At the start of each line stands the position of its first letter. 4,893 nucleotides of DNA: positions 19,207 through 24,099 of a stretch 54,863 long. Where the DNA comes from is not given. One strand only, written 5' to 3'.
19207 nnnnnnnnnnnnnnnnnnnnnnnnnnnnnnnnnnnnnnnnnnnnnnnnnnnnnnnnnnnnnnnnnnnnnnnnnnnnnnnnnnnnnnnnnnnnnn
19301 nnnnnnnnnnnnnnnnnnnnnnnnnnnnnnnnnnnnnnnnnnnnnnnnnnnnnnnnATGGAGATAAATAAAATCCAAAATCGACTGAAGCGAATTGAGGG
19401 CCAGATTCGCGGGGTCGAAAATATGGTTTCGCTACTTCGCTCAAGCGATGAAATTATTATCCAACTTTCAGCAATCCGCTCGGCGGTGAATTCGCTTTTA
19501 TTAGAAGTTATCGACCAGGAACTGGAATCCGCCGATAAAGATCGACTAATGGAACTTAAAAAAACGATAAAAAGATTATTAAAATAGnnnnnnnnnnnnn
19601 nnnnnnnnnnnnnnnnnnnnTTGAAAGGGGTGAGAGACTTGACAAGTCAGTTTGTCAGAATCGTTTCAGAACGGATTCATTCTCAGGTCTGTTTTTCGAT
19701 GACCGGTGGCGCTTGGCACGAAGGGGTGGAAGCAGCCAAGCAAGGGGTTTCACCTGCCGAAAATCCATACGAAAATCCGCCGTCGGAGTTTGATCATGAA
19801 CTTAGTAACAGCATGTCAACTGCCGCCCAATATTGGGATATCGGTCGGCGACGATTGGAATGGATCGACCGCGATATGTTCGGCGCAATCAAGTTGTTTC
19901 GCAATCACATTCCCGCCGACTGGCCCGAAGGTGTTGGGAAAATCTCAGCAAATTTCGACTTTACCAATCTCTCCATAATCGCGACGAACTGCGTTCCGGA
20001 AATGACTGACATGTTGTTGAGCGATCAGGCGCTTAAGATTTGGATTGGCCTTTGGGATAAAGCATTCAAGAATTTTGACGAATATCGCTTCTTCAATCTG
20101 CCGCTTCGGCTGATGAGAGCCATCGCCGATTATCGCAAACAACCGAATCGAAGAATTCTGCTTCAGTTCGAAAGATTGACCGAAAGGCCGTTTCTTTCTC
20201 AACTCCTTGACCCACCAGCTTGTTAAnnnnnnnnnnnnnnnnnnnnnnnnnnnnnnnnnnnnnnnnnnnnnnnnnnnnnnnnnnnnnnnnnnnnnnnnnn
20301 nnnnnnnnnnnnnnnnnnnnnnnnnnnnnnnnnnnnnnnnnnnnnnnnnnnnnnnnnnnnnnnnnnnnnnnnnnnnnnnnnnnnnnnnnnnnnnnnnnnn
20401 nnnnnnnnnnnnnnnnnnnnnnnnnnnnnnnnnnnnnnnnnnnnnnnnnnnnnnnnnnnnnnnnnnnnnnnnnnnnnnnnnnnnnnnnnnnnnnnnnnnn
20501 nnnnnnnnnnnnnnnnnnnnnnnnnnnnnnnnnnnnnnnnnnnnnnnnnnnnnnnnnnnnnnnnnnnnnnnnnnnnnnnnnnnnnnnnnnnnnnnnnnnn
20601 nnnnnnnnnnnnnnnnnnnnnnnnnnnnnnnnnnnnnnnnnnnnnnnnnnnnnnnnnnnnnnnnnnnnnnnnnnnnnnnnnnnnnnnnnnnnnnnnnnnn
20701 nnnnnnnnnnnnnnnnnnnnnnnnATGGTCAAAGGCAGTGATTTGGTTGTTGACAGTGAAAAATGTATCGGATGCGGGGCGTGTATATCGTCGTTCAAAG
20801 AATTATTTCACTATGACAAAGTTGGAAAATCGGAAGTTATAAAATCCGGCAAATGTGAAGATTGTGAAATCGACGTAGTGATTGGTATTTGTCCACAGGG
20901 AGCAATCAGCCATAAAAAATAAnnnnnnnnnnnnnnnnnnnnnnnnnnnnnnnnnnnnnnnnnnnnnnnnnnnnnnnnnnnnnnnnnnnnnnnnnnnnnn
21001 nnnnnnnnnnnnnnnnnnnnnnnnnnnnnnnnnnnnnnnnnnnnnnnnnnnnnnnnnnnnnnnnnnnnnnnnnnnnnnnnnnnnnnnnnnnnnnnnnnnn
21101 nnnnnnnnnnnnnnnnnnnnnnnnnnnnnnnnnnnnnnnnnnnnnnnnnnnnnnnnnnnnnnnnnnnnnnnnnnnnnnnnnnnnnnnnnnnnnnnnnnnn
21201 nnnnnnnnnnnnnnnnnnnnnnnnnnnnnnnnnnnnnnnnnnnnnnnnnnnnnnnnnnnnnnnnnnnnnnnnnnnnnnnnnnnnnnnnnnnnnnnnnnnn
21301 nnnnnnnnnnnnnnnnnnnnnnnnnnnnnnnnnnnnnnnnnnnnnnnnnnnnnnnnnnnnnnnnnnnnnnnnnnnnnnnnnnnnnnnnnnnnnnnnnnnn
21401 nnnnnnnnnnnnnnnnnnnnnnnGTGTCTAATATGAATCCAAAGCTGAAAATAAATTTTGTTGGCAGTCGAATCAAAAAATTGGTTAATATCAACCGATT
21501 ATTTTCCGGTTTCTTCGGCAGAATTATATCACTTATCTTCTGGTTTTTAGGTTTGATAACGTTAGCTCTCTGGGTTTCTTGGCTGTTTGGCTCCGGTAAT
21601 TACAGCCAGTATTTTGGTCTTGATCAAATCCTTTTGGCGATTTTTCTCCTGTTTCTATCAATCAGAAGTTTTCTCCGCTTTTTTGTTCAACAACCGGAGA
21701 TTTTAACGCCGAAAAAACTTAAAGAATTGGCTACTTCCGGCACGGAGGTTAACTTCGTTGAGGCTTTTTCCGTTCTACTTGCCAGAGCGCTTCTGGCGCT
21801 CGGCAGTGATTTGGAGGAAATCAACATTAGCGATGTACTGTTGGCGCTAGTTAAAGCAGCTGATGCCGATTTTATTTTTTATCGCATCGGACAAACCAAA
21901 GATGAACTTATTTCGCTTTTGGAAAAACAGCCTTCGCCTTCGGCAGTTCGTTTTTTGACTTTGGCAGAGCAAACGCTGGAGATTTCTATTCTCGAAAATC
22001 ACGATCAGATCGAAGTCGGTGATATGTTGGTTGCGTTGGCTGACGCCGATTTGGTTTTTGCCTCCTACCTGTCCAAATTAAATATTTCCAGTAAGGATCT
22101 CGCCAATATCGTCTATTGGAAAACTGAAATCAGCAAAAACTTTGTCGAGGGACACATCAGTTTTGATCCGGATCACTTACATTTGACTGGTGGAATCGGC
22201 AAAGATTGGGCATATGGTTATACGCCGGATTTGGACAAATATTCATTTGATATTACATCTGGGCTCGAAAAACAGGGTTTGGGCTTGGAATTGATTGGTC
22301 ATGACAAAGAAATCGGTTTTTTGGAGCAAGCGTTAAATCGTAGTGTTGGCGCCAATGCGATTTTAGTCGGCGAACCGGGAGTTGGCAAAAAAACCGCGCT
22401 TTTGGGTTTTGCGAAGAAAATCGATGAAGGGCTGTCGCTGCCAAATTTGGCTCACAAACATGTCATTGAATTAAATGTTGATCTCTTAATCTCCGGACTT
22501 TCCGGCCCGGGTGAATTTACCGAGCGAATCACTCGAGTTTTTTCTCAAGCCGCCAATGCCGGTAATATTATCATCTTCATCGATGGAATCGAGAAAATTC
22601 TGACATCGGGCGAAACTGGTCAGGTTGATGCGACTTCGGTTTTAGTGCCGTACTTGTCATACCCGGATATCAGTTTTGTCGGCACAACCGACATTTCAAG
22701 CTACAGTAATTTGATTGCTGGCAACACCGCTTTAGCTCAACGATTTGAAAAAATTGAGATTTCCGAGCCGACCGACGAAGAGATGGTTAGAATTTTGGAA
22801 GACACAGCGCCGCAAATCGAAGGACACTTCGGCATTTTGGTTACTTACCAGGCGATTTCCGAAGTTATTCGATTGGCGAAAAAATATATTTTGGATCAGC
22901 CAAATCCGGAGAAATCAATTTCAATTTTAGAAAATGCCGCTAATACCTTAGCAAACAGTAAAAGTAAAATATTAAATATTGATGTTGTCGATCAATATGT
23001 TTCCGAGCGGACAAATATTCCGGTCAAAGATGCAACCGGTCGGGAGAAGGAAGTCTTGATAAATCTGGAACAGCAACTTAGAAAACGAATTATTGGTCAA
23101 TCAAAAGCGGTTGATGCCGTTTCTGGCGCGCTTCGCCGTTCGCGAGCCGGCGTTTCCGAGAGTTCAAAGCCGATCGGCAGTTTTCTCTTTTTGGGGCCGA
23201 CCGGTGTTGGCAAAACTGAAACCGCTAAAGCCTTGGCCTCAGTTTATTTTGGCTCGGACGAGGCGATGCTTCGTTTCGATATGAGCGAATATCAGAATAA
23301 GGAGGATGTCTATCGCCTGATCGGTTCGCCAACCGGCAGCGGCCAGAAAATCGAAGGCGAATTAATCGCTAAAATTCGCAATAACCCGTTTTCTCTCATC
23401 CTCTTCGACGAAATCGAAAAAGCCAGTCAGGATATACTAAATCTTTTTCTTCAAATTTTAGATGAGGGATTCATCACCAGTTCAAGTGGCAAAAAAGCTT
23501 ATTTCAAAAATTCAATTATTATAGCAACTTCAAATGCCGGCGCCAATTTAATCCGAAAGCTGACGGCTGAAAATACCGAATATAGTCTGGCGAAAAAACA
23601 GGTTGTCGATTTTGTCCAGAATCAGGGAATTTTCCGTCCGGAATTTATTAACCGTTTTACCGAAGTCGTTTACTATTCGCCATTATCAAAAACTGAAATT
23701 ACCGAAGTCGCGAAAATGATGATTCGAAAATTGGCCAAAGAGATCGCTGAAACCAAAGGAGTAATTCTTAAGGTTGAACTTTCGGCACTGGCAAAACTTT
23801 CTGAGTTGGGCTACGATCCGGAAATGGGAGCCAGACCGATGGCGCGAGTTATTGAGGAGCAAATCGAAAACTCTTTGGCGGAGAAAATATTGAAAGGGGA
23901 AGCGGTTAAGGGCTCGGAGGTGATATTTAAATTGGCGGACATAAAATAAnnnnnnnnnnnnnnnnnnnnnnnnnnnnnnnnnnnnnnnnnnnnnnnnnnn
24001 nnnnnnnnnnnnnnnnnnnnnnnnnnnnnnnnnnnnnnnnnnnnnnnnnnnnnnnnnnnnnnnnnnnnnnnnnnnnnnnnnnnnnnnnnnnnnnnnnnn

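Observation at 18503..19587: Metal-ligand-free CsoR-family regulator divergent from a ZIP transporter, with G-tract boxes and a perfect 14-bp palindrome in the spacer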

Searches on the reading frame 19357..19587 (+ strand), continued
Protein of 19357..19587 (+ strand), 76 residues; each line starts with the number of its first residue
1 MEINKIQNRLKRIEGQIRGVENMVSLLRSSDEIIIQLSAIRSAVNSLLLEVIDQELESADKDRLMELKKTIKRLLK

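Call 66: find_encoding_contigs(protein=P0092, flank=4000, max_places=1)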
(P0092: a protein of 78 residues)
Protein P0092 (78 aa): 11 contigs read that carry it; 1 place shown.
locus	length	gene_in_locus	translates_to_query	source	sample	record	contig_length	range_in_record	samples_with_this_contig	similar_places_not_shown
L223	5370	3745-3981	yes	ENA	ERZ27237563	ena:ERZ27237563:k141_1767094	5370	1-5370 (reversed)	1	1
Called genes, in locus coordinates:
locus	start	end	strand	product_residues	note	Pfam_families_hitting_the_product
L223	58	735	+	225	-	PF01966:HD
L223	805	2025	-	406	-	PF00586:AIRS, PF02769:AIRS_C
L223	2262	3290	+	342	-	-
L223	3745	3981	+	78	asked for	PF02583:Trns_repr_metal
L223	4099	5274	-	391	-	PF14294:DUF4372, PF01609:DDE_Tnp_1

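Call 69: fold_search(model_id=the predicted structure, library=pdb)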
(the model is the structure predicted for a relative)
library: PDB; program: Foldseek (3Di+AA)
matches with E <= 10: 126; with E <= 0.001: 0
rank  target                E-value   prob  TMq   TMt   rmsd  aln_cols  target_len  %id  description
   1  7mq3                  1.6e-03  1.00  0.71  0.65   4.0        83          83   31  C9A N55A Streptococcus pneumoniae CstR in the reduced state (released 2022-03-09)
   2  5fmn_A                1.9e-03  1.00  0.77  0.69   3.4        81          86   34  The nickel-responsive transcriptional regulator InrS (released 2017-02-01)
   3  5fmn_B                1.9e-03  1.00  0.71  0.61   4.7        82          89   34  The nickel-responsive transcriptional regulator InrS (released 2017-02-01)
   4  4m1p                  2.1e-03  1.00  0.89  0.71   2.5        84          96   36  Crystal structure of the copper-sensing repressor CsoR with Cu(I) from Geobacillus thermodenitrificans NG80-2 (released 2014-05-21)
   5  7mq2_A                3.3e-03  1.00  0.70  0.70   3.9        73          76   32  C9A Streptococcus pneumoniae CstR in the reduced state, space group P21 (released 2022-03-09)
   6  6ahx                  4.7e-03  1.00  0.70  0.87   2.2        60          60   30  Copper-Sensing Operon Regulator Protein (CsoRGz) (released 2019-10-23)
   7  7mq1_B                5.1e-03  1.00  0.72  0.67   3.7        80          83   32  C9A Streptococcus pneumoniae CstR in the reduced state, space group C2 (released 2022-03-09)
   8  7mq1_C                6.2e-03  1.00  0.72  0.68   3.7        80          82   32  C9A Streptococcus pneumoniae CstR in the reduced state, space group C2 (released 2022-03-09)
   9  7mq1_A                8.2e-03  1.00  0.72  0.68   3.7        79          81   33  C9A Streptococcus pneumoniae CstR in the reduced state, space group C2 (released 2022-03-09)
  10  4uig                  9.4e-03  1.00  0.84  0.71   2.1        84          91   31  Structure of the copper sensitive operon repressor from Streptomyces lividans at pH6 (released 2015-09-09)
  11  7mq2_C                1.0e-02  1.00  0.72  0.85   1.7        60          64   38  C9A Streptococcus pneumoniae CstR in the reduced state, space group P21 (released 2022-03-09)
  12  4adz_A                1.1e-02  1.00  0.83  0.71   2.5        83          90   31  Crystal Structure of the apo form of a Copper-sensitive operon Regulator (CsoR) protein from Streptomyces lividans (released 2012-04-25)
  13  7mq2_B                1.2e-02  1.00  0.72  0.74   2.1        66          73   33  C9A Streptococcus pneumoniae CstR in the reduced state, space group P21 (released 2022-03-09)
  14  5lcy_B                1.8e-02  1.00  0.75  0.65   2.9        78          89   26  Formaldehyde-Responsive Regulator FrmR E64H variant from Salmonella enterica serovar Typhimurium (released 2016-08-10)
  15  2hh7                  3.0e-02  1.00  0.80  0.72   1.7        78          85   20  Crystal Structure of Cu(I) bound CsoR from Mycobacterium tuberculosis. (released 2006-12-05)
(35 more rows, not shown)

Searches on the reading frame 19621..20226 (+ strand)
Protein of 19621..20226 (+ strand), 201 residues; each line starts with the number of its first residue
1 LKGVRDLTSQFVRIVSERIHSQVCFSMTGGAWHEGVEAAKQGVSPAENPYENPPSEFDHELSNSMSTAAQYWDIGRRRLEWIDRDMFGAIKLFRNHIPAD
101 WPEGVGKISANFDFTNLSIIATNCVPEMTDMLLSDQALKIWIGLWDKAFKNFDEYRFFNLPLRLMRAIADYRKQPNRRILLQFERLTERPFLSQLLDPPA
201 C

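Call 3: search_protein_families(library=pfam, proteins=[window:19621-20226:+], max_evalue=0.1)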
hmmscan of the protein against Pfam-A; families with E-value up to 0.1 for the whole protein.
window:19621-20226:+ (201 aa): 0 families

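Call 4: search_protein_families(library=ncbifam, proteins=[window:19621-20226:+], max_evalue=0.1)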
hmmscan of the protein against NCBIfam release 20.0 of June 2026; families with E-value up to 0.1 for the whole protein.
window:19621-20226:+ (201 aa): 1 family
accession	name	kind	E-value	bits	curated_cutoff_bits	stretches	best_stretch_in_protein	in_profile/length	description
NF041856.1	CrpP_rel_fam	subfamily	0.028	14.4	35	1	33-53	5-25/54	CrpP-related protein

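Call 53: find_homologous_proteins(query=window:19699-20226:+, max_evalue=0.001)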
Query window:19699-20226:+ (175 aa): 1 proteins with E <= 0.001 among 50 candidates.
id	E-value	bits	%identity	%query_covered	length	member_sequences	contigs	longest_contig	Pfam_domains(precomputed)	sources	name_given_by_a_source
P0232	2.6e-117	407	100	100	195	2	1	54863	-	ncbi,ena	-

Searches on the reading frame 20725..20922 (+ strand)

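Call 63: search_protein_families(library=pfam, proteins=[window:20725-20922:+], max_evalue=0.001)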
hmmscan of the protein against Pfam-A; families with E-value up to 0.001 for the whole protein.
window:20725-20922:+ (65 aa): 6 families
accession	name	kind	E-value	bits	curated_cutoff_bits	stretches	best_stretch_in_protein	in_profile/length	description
PF13370.11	Fer4_13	-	2.4e-07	31.8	24.5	1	9-62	1-57/58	4Fe-4S single cluster domain of Ferredoxin I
PF13459.11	Fer4_15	-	1.6e-06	29.1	22.4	1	8-48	2-43/66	4Fe-4S single cluster domain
PF00037.32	Fer4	-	2.9e-06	27.3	21.1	1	8-22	2-16/24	4Fe-4S binding domain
PF12797.12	Fer4_2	-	5.1e-05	23.4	24.5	1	8-22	4-18/22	4Fe-4S binding domain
PF14697.11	Fer4_21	-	0.00033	21.2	35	1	8-61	2-57/59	4Fe-4S dicluster domain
PF12837.12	Fer4_6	-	0.00036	20.8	25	1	8-21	3-16/24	4Fe-4S binding domain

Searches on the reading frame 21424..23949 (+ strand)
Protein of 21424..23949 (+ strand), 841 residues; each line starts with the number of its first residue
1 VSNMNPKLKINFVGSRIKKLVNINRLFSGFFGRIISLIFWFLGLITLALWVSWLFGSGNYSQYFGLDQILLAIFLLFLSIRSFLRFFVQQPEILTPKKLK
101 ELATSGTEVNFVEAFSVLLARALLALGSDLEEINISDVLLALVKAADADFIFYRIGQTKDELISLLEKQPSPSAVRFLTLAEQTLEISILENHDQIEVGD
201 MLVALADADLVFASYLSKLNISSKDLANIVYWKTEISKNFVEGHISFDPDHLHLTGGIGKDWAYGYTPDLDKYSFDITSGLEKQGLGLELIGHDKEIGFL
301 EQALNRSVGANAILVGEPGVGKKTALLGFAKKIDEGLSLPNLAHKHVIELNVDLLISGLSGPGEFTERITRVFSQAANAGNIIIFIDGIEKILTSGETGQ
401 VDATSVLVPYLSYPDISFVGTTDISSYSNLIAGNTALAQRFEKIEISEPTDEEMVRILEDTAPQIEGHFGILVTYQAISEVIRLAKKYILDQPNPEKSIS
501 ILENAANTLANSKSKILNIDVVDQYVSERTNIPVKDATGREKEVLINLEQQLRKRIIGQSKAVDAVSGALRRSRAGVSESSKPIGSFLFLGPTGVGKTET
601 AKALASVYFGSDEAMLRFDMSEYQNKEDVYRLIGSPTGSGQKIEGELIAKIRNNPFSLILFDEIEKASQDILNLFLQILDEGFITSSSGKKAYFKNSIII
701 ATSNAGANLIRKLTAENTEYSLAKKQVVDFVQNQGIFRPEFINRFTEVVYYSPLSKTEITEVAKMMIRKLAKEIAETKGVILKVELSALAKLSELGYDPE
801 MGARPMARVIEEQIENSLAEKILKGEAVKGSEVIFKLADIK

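Call 63: search_protein_families(library=pfam, proteins=[window:21424-23949:+], max_evalue=0.001)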
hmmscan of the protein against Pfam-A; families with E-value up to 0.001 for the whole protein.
window:21424-23949:+ (841 aa): 9 families
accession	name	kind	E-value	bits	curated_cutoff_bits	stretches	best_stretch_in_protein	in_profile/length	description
PF07724.20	AAA_2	-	1.4e-48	165.5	27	1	582-747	1-165/166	AAA domain (Cdc48 subfamily)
PF10431.15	ClpB_D2-small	-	7.7e-22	77.6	21.9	1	754-834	1-80/81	C-terminal, D2-small domain, of ClpB protein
PF00004.35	AAA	-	5.7e-19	69.3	21.2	2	588-713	2-118/131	ATPase family associated with various cellular activities (AAA)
PF07728.20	AAA_5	-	6.1e-13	49.4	22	1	587-706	2-124/139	AAA domain (dynein-related subfamily)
PF17871.7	AAA_lid_9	-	7e-10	39.2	22.8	1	451-516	2-67/104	AAA lid domain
PF13401.12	AAA_22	-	1.1e-06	29.4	27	0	587-680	8-109/130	AAA domain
PF13191.12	AAA_16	-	1.6e-06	29.2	32.6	0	289-336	1-51/167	AAA ATPase domain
PF00158.32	Sigma54_activat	-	9.8e-06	25.8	20.2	1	585-705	23-144/168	Sigma-54 interaction domain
PF13173.12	AAA_14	-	8.3e-05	23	27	0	588-682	6-88/129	AAA domain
